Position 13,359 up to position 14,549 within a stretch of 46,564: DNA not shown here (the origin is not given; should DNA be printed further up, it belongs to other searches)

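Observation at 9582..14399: Unusual four-gene translationally coupled operon: hypothetical - hgcA - hgcB - GHL10-like secreted lipoprotein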

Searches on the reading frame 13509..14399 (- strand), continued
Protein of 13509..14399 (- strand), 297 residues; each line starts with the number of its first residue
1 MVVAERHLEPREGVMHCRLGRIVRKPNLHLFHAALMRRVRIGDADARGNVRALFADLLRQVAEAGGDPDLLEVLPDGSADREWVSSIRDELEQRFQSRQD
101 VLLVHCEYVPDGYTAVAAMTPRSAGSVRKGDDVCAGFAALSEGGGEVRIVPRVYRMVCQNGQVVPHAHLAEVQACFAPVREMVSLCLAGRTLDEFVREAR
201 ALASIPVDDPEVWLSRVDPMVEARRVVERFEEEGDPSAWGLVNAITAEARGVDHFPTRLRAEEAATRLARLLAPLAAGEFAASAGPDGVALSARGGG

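Call 70: find_encoding_contigs(protein=P0258, flank=5000, max_places=2)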
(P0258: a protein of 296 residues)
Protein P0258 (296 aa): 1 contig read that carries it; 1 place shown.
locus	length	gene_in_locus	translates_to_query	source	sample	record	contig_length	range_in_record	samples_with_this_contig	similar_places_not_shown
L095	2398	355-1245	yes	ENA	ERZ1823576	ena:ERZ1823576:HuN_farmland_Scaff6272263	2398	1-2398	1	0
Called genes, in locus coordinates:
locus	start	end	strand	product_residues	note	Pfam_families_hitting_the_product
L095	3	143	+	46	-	?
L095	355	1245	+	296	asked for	-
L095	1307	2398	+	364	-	?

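Call 81: search_protein_families(library=pfam, proteins=[L001:3-2294:-, L001:7017-8723:-], max_evalue=0.001)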
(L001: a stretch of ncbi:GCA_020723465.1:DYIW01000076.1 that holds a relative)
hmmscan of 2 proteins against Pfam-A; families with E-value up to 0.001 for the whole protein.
L001:3-2294:- (764 aa): 2 families
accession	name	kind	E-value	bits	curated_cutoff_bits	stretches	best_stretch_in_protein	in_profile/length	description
PF14312.12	FG-GAP_2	-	1.7e-129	422.4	23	7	360-409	1-49/49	FG-GAP repeat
PF13242.12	Hydrolase_like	-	5.1e-09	36.3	22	0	328-366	21-60/75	HAD-hyrolase-like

L001:7017-8723:- (568 aa): 1 family
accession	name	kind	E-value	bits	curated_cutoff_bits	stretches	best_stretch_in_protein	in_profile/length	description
PF13231.12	PMT_2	-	0.00026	21.7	26.1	1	66-209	2-145/160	Dolichyl-phosphate-mannose-protein mannosyltransferase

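Call 83: search_dna_similar(query=window:13509-14357:-, collection=plasmids, mode=protein, max_evalue=0.001, max_rows=10)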
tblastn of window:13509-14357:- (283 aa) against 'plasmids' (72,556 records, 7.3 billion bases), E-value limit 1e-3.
No match.

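Call 84: search_dna_similar(query=window:13509-14357:-, collection=phages, mode=protein, max_evalue=0.001, max_rows=10)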
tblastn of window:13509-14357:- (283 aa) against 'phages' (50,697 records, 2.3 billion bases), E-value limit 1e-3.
No match.
